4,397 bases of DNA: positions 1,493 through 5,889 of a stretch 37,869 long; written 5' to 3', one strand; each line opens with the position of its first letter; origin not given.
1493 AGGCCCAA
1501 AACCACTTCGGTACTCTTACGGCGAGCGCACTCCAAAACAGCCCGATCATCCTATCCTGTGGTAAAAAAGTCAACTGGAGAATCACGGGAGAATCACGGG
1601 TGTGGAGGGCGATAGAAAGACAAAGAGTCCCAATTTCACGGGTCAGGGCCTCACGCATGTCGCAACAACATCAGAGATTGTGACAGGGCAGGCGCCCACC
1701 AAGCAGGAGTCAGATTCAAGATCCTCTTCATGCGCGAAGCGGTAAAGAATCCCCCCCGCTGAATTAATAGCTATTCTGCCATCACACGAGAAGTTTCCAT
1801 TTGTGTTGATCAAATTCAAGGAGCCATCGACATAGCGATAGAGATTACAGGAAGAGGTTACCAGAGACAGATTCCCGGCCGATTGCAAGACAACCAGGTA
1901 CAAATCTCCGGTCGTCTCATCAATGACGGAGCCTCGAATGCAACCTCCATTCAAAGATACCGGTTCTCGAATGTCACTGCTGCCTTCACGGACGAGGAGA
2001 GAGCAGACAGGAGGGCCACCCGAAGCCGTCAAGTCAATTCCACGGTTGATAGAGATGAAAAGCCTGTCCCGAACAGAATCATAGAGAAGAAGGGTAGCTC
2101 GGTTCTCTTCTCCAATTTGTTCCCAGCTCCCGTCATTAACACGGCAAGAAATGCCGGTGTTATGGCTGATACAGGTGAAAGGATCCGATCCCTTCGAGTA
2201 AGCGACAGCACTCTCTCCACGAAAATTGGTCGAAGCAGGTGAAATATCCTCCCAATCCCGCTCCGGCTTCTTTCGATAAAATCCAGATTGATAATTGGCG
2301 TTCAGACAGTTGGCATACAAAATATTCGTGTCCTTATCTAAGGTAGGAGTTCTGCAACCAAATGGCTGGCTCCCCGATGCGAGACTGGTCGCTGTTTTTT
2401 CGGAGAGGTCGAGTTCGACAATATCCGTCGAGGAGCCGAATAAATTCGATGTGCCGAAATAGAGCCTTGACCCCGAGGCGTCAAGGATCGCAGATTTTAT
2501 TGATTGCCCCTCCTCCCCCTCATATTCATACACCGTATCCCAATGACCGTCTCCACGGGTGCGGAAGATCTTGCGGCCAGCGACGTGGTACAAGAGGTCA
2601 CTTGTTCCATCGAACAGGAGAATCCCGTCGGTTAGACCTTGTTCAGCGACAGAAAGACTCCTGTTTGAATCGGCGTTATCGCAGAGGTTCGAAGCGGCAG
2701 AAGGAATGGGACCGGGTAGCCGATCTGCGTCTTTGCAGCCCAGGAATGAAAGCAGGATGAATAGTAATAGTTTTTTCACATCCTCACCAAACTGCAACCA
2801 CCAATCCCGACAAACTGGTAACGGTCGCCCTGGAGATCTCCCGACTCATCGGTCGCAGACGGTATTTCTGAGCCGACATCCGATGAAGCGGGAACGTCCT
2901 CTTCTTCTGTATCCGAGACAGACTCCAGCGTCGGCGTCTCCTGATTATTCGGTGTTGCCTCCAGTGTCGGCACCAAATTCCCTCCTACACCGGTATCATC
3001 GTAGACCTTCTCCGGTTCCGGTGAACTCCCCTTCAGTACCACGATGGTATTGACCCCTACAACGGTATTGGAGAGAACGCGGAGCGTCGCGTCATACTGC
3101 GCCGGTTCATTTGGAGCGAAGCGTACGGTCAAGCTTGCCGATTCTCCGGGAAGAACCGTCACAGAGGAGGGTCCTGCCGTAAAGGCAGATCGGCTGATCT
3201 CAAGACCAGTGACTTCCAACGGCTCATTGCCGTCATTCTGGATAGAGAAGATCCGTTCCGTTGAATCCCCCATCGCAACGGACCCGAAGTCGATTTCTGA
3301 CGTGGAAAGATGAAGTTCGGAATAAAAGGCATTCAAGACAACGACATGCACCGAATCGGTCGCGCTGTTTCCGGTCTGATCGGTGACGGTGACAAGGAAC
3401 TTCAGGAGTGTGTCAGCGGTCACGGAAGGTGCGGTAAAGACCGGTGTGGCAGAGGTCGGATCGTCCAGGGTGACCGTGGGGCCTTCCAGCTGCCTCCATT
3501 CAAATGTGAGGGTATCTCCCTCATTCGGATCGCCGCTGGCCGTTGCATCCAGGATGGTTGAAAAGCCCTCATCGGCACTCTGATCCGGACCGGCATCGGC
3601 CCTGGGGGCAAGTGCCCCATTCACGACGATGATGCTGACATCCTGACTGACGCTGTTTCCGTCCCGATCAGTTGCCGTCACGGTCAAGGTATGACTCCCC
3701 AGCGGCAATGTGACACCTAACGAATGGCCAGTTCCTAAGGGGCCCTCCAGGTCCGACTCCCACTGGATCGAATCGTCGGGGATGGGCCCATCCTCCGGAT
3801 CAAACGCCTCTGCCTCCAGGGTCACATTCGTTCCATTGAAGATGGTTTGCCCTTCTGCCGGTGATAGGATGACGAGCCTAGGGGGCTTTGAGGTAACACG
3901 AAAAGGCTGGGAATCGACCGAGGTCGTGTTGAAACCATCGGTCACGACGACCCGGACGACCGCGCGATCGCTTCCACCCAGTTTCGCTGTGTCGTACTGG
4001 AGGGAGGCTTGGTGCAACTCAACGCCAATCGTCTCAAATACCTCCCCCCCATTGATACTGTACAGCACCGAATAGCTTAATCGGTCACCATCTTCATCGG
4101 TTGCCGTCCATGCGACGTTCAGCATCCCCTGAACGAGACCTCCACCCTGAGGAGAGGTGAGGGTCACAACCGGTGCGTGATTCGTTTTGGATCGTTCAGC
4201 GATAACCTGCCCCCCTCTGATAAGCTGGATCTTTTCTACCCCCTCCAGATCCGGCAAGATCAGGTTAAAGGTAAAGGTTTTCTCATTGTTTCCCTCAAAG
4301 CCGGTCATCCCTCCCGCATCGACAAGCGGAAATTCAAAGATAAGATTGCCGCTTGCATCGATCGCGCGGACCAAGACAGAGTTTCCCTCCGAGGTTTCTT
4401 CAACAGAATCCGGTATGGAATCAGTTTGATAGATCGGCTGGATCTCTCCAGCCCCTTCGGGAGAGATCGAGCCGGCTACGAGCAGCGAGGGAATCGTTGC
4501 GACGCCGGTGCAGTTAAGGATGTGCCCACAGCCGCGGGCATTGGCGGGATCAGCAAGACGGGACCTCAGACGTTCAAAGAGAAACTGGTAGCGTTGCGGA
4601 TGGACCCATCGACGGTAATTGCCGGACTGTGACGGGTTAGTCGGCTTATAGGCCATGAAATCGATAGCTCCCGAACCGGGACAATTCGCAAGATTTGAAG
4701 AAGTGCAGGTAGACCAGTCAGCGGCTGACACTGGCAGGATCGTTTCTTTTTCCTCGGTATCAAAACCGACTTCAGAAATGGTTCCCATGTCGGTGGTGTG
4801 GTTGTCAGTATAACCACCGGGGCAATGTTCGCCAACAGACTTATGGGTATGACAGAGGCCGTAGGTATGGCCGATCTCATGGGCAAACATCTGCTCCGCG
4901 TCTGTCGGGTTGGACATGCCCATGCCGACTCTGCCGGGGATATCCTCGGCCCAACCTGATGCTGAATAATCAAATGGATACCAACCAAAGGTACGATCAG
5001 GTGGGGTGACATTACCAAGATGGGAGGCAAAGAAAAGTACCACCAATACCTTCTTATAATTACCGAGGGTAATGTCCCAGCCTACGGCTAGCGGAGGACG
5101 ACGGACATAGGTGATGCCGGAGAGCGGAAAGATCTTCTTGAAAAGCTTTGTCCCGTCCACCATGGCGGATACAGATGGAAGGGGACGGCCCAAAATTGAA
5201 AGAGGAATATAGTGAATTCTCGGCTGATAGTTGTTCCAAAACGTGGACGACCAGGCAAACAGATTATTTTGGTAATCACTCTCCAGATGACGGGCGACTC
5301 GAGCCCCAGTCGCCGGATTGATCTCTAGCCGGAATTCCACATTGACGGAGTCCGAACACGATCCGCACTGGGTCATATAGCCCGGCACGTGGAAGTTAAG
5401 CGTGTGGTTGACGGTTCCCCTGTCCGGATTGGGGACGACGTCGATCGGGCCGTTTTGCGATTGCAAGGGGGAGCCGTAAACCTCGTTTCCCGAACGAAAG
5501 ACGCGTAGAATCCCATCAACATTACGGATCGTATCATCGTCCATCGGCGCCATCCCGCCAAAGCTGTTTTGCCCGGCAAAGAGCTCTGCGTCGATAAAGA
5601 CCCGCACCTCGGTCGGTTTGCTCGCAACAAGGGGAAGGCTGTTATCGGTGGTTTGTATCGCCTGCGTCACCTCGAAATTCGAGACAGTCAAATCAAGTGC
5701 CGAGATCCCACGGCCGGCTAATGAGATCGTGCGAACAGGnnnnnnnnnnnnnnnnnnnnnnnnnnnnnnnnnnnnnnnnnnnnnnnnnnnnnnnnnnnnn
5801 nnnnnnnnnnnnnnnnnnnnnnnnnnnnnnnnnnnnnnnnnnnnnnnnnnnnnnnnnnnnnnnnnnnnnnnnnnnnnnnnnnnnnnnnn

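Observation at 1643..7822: Sigma54-type promoter with upstream enhancer-like site drives a giant ASH/PKD-metzincin protein coupled to a Cys-rich lipoprotein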

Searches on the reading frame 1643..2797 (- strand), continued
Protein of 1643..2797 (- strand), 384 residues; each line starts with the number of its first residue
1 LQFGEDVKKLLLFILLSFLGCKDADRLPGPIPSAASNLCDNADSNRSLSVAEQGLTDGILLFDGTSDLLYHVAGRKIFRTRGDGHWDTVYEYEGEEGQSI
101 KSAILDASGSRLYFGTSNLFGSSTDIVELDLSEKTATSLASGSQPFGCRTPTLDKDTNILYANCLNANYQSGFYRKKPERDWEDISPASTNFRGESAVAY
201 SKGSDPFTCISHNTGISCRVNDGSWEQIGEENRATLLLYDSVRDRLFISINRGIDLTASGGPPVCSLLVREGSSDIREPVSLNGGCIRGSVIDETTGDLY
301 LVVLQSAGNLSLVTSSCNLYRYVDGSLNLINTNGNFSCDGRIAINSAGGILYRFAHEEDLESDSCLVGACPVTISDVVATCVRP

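Call 87: fold_search(model_id=the predicted structure, library=pdb)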
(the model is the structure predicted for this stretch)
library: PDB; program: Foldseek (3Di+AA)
matches with E <= 10: 1143; with E <= 0.001: 199
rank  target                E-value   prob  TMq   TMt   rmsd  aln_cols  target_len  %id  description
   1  5l8s_A                6.9e-06  1.00  0.34  0.24   8.7       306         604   13  The crystal structure of a cold-adapted acylaminoacyl peptidase reveals a novel quaternary architecture based on the a (released 2016-11-16)
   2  2bkl_A                1.0e-05  1.00  0.33  0.20  14.9       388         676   12  Structural and Mechanistic Analysis of Two Prolyl Endopeptidases: Role of Inter-Domain Dynamics in Catalysis and Speci (released 2005-03-09)
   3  6q6g_R                2.1e-05  1.00  0.29  0.29  27.6       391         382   12  Cryo-EM structure of the APC/C-Cdc20-Cdk2-cyclinA2-Cks2 complex, the D1 box class (released 2019-09-11)
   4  6q6h_R                2.9e-05  1.00  0.28  0.29  27.1       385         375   11  Cryo-EM structure of the APC/C-Cdc20-Cdk2-cyclinA2-Cks2 complex, the D2 box class (released 2019-09-11)
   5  9dlw_B                3.1e-05  1.00  0.26  0.30  13.1       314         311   10  Crystal structure of the ternary complex of DCAF1 and WDR5 with PROTAC, OICR-41114 (released 2024-11-06)
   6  4a09_B                3.5e-05  1.00  0.31  0.32  10.3       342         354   10  Structure of hsDDB1-drDDB2 bound to a 15 bp CPD-duplex (purine at D-1 position) at 3.1 A resolution (CPD 2) (released 2011-11-30)
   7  9nsn_B                3.5e-05  1.00  0.24  0.28  13.4       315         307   11  Crystal structure of the ternary complex of DCAF1 and WDR5 with PROTAC, OICR-41059 (released 2026-03-25)
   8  4gga                  3.7e-05  1.00  0.33  0.38  10.1       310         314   11  Structural Analysis of Human Cdc20 Supports Multi-site Degron Recognition by APC/C (released 2012-11-07)
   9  6h16_A                3.9e-05  1.00  0.18  0.13  22.5       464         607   14  Structure of LRP6 P3E3P4E4 in complex with VHH L-P2-D07 (released 2019-01-30)
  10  4a0p_A                4.1e-05  1.00  0.22  0.14  20.6       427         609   13  Crystal structure of LRP6P3E3P4E4 (released 2011-10-26)
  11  5a31_R                4.3e-05  1.00  0.31  0.31  14.7       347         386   13  Structure of the human APC-Cdh1-Hsl1-UbcH10 complex. (released 2015-11-18)
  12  4ggd_A                4.7e-05  1.00  0.33  0.37   8.6       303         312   10  Structural analysis of human Cdc20 supports multisite degron recognition by APC/C. (released 2012-11-07)
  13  6r91_L                4.7e-05  1.00  0.34  0.35  19.9       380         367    9  Cryo-EM structure of NCP_THF2(-3)-UV-DDB (released 2019-06-12)
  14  6r92_L                5.2e-05  1.00  0.35  0.36  20.8       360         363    8  Cryo-EM structure of NCP-THF2(+1)-UV-DDB class B (released 2019-06-12)
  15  6r8z_L                5.7e-05  1.00  0.35  0.36  18.2       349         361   10  Cryo-EM structure of NCP_THF2(-1)-UV-DDB (released 2019-06-12)
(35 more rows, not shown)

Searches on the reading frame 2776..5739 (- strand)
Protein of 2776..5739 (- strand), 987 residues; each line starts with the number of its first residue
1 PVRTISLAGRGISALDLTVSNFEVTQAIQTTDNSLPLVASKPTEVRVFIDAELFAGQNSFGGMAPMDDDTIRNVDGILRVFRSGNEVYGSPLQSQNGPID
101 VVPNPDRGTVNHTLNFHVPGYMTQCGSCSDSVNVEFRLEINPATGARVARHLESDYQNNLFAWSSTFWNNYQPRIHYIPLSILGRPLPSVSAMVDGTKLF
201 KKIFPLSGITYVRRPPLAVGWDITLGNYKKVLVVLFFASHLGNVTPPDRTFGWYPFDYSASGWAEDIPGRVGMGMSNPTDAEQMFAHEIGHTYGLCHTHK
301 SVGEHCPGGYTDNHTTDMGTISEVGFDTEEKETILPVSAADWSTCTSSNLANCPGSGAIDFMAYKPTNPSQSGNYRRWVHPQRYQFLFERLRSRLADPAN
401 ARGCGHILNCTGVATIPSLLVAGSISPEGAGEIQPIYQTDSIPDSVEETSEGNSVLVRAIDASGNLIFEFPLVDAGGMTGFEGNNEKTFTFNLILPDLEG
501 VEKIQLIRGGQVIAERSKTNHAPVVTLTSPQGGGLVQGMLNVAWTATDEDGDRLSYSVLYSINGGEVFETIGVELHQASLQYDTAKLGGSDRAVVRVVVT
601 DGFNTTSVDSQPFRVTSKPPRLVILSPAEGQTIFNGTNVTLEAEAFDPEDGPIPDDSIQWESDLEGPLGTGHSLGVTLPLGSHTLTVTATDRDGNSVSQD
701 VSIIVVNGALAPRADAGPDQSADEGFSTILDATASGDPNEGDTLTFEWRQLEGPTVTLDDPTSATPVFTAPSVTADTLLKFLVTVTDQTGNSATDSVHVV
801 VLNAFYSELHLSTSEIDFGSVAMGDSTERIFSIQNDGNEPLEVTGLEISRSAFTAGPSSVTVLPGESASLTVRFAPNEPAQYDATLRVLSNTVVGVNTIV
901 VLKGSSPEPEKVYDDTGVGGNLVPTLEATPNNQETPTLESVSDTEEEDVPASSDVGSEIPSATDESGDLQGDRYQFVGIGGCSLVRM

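Call 31: find_related_loci(query=A2, collection=metagenome_contigs, flank=10000)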
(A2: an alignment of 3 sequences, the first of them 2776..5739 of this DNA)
Query A2 (987 aa) in metagenome_contigs; peptide patterns used: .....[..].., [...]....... (x = any residue, [..] = any of these).
598 stretches matched a pattern (row limit reached: there are more); 33 encode a relative of the query (tblastn E <= 1e-3); 33 distinct loci.
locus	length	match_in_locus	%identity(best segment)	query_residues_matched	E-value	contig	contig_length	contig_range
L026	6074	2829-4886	30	15-712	5e-62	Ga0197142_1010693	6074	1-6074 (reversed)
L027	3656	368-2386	29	17-703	2e-62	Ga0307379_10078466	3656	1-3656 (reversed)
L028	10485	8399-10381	29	17-704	1e-60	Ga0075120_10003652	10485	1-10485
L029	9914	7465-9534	29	12-705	3e-59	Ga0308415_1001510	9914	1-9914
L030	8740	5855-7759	27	6-694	2e-55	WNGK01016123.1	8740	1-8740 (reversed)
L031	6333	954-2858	27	6-694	2e-55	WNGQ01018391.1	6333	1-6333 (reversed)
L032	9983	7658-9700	28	14-705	4e-53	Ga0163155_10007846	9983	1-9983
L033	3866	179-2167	29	17-705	4e-51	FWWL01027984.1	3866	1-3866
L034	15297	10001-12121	25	15-723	1e-46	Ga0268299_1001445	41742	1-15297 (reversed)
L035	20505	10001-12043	26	6-719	7e-44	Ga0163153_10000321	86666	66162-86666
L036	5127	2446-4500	25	14-705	4e-42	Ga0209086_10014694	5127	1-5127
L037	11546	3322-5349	26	12-705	7e-40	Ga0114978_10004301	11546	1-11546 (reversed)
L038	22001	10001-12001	26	13-726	3e-34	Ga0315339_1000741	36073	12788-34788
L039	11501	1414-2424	29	360-705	3e-30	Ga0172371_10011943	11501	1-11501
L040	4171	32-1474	26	251-759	9e-28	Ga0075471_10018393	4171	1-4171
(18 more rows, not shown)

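Call 85: search_protein_families(library=pfam, proteins=[L026:2724-4163:+], max_evalue=1)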
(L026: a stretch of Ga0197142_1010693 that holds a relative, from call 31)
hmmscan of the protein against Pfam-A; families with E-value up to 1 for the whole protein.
L026:2724-4163:+ (480 aa): 6 families
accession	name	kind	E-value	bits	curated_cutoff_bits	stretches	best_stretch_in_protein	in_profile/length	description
PF13688.12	Reprolysin_5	-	0.00043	21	27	1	282-316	138-171/196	Metallo-peptidase family M12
PF13583.11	Reprolysin_4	-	0.00073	19.7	22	1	271-304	126-154/203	Metallo-peptidase family M12B Reprolysin-like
PF13582.12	Reprolysin_3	-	0.004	18.1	22.4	1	286-302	107-123/123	Metallo-peptidase family M12B Reprolysin-like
PF00413.30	Peptidase_M10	-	0.076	13.3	24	1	289-308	112-131/159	Matrixin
PF10462.15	Peptidase_M66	-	0.092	12.1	20.6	0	127-172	14-61/306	Peptidase M66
PF13574.12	Reprolysin_2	-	0.16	12.3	27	1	288-310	128-150/195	Metallo-peptidase family M12B Reprolysin-like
